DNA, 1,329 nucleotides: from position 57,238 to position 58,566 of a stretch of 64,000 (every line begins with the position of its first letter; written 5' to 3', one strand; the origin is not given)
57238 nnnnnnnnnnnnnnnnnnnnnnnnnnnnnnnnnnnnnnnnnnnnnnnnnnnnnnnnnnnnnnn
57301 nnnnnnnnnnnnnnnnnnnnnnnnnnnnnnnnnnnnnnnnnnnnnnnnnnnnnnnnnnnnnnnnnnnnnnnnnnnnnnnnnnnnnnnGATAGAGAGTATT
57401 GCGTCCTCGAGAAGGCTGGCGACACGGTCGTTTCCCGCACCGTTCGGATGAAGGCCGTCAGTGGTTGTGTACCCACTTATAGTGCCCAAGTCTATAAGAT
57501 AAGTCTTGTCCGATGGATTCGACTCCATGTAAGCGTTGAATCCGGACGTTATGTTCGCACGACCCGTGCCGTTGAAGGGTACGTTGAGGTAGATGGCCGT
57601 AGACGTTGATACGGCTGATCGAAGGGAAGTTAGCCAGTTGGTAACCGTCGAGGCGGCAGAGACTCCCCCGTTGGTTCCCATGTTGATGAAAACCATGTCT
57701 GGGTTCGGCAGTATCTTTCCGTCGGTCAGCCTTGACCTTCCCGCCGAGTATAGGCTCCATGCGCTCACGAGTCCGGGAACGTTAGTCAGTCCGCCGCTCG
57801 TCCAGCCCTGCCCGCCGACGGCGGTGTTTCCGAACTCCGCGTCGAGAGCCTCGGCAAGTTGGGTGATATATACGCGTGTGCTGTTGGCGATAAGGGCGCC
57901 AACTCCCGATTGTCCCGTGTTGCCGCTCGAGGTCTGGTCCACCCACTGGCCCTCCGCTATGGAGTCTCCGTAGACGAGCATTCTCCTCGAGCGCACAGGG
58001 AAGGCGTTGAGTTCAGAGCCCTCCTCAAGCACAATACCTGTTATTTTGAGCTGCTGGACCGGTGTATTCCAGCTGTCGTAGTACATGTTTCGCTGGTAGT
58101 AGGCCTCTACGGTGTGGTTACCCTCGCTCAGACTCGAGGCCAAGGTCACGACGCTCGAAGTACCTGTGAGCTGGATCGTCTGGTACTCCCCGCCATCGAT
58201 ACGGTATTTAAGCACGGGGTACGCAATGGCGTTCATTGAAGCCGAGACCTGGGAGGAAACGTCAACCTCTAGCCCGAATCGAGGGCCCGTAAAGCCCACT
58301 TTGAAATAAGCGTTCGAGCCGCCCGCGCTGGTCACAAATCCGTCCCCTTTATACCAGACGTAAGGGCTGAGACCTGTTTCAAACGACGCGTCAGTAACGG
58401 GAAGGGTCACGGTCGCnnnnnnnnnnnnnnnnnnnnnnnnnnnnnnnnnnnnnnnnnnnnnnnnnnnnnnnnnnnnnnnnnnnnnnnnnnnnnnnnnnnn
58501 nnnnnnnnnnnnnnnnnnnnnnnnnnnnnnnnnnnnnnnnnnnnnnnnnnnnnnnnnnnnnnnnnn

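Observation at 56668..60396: Second giant wall-anchored protein combining an SGNH hydrolase, FN3 domains and a C-terminal PG-binding domain, with evidence of internal gene conversion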

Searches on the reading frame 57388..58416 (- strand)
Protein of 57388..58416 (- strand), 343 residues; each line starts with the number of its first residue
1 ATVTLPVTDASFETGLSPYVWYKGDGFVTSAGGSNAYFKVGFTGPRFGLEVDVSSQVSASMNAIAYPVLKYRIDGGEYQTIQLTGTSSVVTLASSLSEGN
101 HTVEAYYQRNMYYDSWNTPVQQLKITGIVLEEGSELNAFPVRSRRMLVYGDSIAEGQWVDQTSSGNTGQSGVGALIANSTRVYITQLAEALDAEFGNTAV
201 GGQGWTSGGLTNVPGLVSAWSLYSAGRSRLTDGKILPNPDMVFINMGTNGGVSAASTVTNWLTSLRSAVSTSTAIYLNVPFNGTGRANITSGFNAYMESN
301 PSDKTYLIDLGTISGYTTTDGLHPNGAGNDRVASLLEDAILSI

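Call 18: find_homologous_proteins(query=window:57388-58416:-, max_evalue=0.001)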
Query window:57388-58416:- (343 aa): 9 proteins with E <= 0.001 among 7244 candidates.
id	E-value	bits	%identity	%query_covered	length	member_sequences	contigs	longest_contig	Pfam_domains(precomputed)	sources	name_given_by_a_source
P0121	5.0e-62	228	42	99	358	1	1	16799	PF17996.8,PF13472.13,PF00657.29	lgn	-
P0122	1.6e-59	220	41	98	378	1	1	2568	PF17996.8,PF13472.13,PF00657.29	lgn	-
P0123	2.4e-58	216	40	97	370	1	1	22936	PF17996.8,PF13472.13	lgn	-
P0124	7.6e-54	201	39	98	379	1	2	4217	PF17996.8,PF00657.29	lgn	-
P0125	1.5e-51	194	39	98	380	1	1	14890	PF17996.8,PF13472.13,PF00657.29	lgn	-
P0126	4.1e-50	189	39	98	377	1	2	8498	PF17996.8,PF13472.13,PF00657.29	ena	-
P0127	1.7e-35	141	35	91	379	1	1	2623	PF13472.13,PF00657.29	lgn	-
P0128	1.6e-31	128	35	98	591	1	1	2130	PF13385.14,PF13472.13,PF00657.29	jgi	jgi:lysophospholipase L1-like esterase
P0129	8.7e-30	122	35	98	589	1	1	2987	PF13385.14,PF13472.13,PF00657.29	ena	-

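Call 20: find_encoding_contigs(protein=P0123, flank=10000, max_places=2)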
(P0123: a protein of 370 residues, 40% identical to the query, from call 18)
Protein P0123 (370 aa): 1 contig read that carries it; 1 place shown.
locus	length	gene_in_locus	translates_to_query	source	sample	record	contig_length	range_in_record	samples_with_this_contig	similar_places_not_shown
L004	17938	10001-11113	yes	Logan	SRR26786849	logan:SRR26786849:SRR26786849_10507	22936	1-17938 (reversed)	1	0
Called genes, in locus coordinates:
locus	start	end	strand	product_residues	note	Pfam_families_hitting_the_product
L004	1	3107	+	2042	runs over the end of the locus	-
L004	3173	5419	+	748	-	-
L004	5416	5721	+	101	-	-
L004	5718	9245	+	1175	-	PF13472:Lipase_GDSL_2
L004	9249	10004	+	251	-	-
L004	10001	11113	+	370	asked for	PF17996:CE2_N (weak), PF13472:Lipase_GDSL_2 (faint)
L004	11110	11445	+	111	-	-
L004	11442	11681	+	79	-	-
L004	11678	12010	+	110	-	-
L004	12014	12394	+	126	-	PF00072:Response_reg (weak)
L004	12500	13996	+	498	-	PF13472:Lipase_GDSL_2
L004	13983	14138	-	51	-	-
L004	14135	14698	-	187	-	-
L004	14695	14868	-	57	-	-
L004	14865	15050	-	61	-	-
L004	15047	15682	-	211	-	-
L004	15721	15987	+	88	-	-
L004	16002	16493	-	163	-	-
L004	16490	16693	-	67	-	-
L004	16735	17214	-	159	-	-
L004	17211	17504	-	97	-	-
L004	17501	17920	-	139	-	-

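Call 21: find_encoding_contigs(protein=P0121, flank=10000, max_places=2)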
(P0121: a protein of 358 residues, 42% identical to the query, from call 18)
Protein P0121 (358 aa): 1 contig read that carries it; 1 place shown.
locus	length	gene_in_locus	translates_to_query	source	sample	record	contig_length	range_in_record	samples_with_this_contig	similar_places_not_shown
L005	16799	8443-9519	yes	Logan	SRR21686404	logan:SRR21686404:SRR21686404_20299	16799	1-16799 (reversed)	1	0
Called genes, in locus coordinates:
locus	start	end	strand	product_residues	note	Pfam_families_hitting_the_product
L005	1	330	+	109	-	?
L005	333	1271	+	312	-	-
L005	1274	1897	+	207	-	-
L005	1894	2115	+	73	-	-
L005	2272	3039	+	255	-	-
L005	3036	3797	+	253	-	-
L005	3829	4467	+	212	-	PF05050:Methyltransf_21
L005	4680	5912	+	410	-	-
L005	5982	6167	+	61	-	-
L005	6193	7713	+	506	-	-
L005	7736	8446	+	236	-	-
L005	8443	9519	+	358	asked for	PF17996:CE2_N (weak), PF00657:Lipase_GDSL (faint), PF13472:Lipase_GDSL_2 (weak)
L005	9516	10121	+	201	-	-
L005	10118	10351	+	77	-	-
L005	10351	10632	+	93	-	-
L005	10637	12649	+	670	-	PF27114:Phage_tail_beta, PF12708:Pect-lyase_RHGA_epim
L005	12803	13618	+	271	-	-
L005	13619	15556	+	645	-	-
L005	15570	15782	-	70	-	-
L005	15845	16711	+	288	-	-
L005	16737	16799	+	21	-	?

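Call 29: find_related_loci(query=A1, collection=viral_contigs, flank=6000)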
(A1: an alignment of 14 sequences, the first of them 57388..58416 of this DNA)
Query A1 (343 aa) in viral_contigs; peptide patterns used: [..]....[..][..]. (x = any residue, [..] = any of these).
257 stretches matched a pattern; 66 encode a relative of the query (tblastn E <= 1e-3); 65 distinct loci.
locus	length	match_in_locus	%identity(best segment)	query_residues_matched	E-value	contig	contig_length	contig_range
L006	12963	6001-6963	33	17-340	2e-46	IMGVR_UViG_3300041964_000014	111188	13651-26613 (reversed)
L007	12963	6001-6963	32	17-340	2e-45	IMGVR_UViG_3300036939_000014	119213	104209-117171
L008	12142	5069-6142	33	3-340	2e-42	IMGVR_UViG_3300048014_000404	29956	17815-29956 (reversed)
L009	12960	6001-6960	35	16-341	1e-45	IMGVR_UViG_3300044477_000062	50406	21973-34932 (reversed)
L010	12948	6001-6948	35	16-334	5e-41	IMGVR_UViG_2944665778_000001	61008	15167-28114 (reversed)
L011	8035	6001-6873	33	36-334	2e-36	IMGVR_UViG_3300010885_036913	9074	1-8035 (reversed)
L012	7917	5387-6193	36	65-334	5e-36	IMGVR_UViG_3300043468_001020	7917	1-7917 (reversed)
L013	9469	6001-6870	34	36-334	1e-35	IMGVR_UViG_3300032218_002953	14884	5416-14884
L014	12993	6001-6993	32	16-331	1e-34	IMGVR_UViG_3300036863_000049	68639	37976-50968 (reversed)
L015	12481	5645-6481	31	67-342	2e-33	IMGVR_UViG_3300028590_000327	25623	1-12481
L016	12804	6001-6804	36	65-334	2e-32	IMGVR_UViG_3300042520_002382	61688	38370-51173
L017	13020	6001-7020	30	1-334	3e-32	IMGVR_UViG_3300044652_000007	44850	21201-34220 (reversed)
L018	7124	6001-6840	32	36-323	1e-29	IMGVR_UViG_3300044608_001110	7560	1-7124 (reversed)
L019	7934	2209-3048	32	36-323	1e-29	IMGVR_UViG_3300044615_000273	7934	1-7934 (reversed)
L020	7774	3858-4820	32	16-326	1e-28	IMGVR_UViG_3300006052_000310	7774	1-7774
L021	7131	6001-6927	30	17-343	7e-28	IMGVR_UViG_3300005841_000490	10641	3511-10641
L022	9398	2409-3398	30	1-342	1e-27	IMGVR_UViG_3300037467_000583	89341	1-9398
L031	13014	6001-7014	31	3-340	9e-25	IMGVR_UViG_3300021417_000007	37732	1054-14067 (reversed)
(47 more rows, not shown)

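Call 31: find_related_loci(query=A2, collection=genome_contigs, flank=8000)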
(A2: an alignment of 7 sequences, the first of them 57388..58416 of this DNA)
Query A2 (343 aa) in genome_contigs; peptide patterns used: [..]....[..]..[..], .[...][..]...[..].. (x = any residue, [..] = any of these).
257 stretches matched a pattern; 20 encode a relative of the query (tblastn E <= 1e-3); 20 distinct loci.
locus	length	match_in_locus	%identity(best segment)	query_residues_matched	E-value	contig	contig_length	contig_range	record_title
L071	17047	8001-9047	40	4-342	4e-64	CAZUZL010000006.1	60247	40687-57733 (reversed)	MAG TPA_asm: uncultured Candidatus Saccharibacteria bacterium isolate SRP296810_co1_403 genome assembly, contig: NODE_39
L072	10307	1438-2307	38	67-340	1e-42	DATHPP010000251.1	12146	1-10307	MAG TPA_asm: Tepidisphaeraceae bacterium isolate SMAG_U12713 k141_3193984, whole genome shotgun sequence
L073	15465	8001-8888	33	36-329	7e-42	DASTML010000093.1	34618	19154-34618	MAG TPA_asm: Bryobacteraceae bacterium isolate SMAG_U3669 k141_704391, whole genome shotgun sequence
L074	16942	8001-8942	32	36-340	6e-42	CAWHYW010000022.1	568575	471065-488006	MAG: Bryobacteraceae bacterium isolate MFD08700.bin.2.22 genome assembly, contig: contig_3039, whole genome shotgun sequ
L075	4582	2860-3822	30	16-330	3e-39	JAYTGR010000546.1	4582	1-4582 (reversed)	MAG: Chthonomonadaceae bacterium isolate GFS_2368 GFS_2368_545, whole genome shotgun sequence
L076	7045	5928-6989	32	5-340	2e-37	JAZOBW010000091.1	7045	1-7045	MAG: Acutalibacteraceae bacterium isolate T1900044757_TS20190223.MAGScoT_cleanbin_000062 SGB_2311_k141_2710756, whole ge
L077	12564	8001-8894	31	36-340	5e-37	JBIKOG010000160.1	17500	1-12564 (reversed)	MAG: Bryobacteraceae bacterium isolate ME2014-11-02_3300042937_group5_bin127 Rohwer_bin4_scaffold_1677_c1, whole genome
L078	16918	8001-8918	31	36-343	3e-36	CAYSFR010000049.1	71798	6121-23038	MAG TPA_asm: uncultured Solibacteraceae bacterium isolate SRP302895_co1_204 genome assembly, contig: NODE_665_length_717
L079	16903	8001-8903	32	34-325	2e-34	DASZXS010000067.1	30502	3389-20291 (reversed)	MAG TPA_asm: Bryobacteraceae bacterium isolate SMAG_U6189 k141_549416, whole genome shotgun sequence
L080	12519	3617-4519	31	36-342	3e-34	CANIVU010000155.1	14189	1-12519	MAG: Acidobacteria bacterium isolate RH-18aug17-384 genome assembly, contig: RH-18aug17-C10839, whole genome shotgun seq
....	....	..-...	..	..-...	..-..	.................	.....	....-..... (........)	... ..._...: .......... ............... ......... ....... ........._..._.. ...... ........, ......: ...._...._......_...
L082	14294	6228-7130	32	36-342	6e-36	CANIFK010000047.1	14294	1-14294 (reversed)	MAG: Acidobacteria bacterium isolate RE-9nov16-96 genome assembly, contig: RE-9nov16-C9673, whole genome shotgun sequenc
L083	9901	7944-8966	29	4-324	1e-32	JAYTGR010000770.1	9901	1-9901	MAG: Chthonomonadaceae bacterium isolate GFS_2368 GFS_2368_769, whole genome shotgun sequence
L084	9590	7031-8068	29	16-340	1e-28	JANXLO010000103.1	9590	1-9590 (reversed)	MAG: Chthonomonadaceae bacterium isolate 336R_concoct_108 336R_k141_1291990, whole genome shotgun sequence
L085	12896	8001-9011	29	4-336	3e-27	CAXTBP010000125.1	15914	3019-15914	MAG TPA_asm: uncultured Armatimonadaceae bacterium isolate private_GTX0163_metawrap_bin.3 genome assembly, contig: priva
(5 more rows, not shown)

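Call 34: search_protein_families(library=pfam, proteins=[L071:5943-10103:+, L071:10169-11566:+, L071:12244-14103:+, L071:4520-5263:-, L006:5059-7017:+, L006:2260-3990:+, L006:108-1127:+, L006:9098-10063:+], max_evalue=0.01)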
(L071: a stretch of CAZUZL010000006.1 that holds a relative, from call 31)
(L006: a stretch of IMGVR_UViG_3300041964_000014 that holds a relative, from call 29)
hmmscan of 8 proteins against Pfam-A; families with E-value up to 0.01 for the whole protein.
L071:5943-10103:+ (1386 aa): 6 families
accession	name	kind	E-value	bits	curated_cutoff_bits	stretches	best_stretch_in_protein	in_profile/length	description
PF13385.13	Laminin_G_3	-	3.8e-31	108.7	27.6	2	111-268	3-150/151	Concanavalin A-like lectin/glucanases superfamily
PF01471.23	PG_binding_1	-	1.1e-09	38.7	23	1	1326-1381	2-57/57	Putative peptidoglycan binding domain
PF13472.12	Lipase_GDSL_2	-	6e-08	33.8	32.9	1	838-1023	1-177/178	GDSL-like Lipase/Acylhydrolase family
PF17996.7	CE2_N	-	8.3e-07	29.5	27.9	1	723-796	14-81/108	Carbohydrate esterase 2 N-terminal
PF00657.28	Lipase_GDSL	-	3.5e-06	27.8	23.6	1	836-1024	1-203/208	GDSL-like Lipase/Acylhydrolase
PF18887.5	MBG_3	-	8.3e-06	26.2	25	1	1042-1117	2-71/72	MBG domain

L071:10169-11566:+ (465 aa): 5 families
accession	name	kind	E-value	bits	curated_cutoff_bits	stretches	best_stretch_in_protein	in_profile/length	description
PF06039.21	Mqo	-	6.8e-22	78.1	27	1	11-298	3-320/489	Malate:quinone oxidoreductase (Mqo)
PF01266.30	DAO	-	2.2e-14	54.2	27.9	1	12-294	1-271/353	FAD dependent oxidoreductase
PF07992.20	Pyr_redox_2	-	6.3e-05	23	26.1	0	174-224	184-233/291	Pyridine nucleotide-disulphide oxidoreductase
PF13454.12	NAD_binding_9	-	0.0012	19.3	21.8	0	15-53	2-43/155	FAD-NAD(P)-binding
PF13450.12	NAD_binding_8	-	0.0077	16.9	21.9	0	15-57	1-42/68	NAD(P)-binding Rossmann-like domain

L071:12244-14103:+ (619 aa): 2 families
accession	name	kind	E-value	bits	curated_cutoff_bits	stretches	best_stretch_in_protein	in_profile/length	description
PF09972.14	DUF2207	-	5.1e-30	105.4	24.4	1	63-220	2-126/172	Predicted membrane protein (DUF2207) N-terminal domain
PF20990.2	DUF2207_C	-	3.4e-28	99.4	33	1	324-545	10-247/247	Predicted membrane protein (DUF2207) C-terminal domain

L071:4520-5263:- (247 aa): 0 families

L006:5059-7017:+ (652 aa): 3 families
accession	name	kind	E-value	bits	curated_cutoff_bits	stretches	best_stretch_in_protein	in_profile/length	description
PF13472.12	Lipase_GDSL_2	-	1e-08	36.4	32.9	1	446-599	1-150/178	GDSL-like Lipase/Acylhydrolase family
PF00657.28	Lipase_GDSL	-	1.1e-07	32.6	23.6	1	445-595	2-173/208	GDSL-like Lipase/Acylhydrolase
PF17996.7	CE2_N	-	9.4e-05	22.9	27.9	1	327-406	14-84/108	Carbohydrate esterase 2 N-terminal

L006:2260-3990:+ (576 aa): 2 families
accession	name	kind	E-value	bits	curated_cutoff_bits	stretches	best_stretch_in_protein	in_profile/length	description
PF13472.12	Lipase_GDSL_2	-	7.4e-11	43.3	32.9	1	360-547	1-176/178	GDSL-like Lipase/Acylhydrolase family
PF00657.28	Lipase_GDSL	-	1.8e-07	32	23.6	1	362-551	5-205/208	GDSL-like Lipase/Acylhydrolase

L006:108-1127:+ (339 aa): 0 families

L006:9098-10063:+ (321 aa): 0 families

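Call 35: search_protein_families(library=phrogs, proteins=[window:57388-58416:-, L006:5059-7017:+, L006:2260-3990:+, L006:108-1127:+, L006:9098-10063:+, L006:11245-12183:+, P0121], max_evalue=0.001)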
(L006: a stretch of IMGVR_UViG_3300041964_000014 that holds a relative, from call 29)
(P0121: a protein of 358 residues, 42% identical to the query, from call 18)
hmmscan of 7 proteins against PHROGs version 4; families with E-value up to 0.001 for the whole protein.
window:57388-58416:- (343 aa): 1 family
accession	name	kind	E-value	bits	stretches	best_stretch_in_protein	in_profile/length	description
phrog_7918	-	connector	5.8e-17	62.3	1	29-342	444-727/735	neck passage structure protein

L006:5059-7017:+ (652 aa): 0 families

L006:2260-3990:+ (576 aa): 1 family
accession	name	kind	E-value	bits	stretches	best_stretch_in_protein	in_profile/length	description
phrog_7918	-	connector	1.5e-14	54.3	1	232-547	431-714/735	neck passage structure protein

L006:108-1127:+ (339 aa): 0 families

L006:9098-10063:+ (321 aa): 0 families

L006:11245-12183:+ (312 aa): 0 families

P0121 (358 aa): 2 families
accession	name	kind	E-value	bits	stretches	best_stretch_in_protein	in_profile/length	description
phrog_7918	-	connector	4.9e-21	75.7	1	19-343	432-730/735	neck passage structure protein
phrog_11541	-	unknown function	0.00064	19.2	1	146-250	611-705/832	-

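Call 49: predict_structure(alignment_id=A1)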
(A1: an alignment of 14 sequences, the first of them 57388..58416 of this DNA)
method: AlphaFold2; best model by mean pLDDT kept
length: 343 residues; sequences in the alignment: 14
mean_pLDDT: 84.2   pTM: 0.84
mean pLDDT of the five models: 84.2, 83.8, 83.8, 81.7, 81.4
residues with pLDDT >= 90: 154; 70-90: 140; 50-70: 42; < 50: 7
segments of 3 or more residues with pLDDT < 50: 163-169
pLDDT, mean of each block of 10 residues (from residue 1): 94 91 88 80 97 86 80 93 91 94 87 60 90 93 89 73 50 68 89 83 66 76 81 91 76 88 94 91 84 97 94 74 81 91 90
secondary structure, 60 per line:
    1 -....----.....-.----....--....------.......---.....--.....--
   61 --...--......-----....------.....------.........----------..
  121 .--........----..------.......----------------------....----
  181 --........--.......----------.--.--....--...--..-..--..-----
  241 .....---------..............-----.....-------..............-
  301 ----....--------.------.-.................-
elements in order: E2-5 H10-14 E21-24 E27-30 E37-43 E47-51 H54-58 E68-73 E79-82 E89-93 E100-108 E124-131 E144-150 H173-176 H183-190 E193-199 H216-219 E222-224 E241-245 H255-268 E274-278 H286-299 E305-308 H326-342
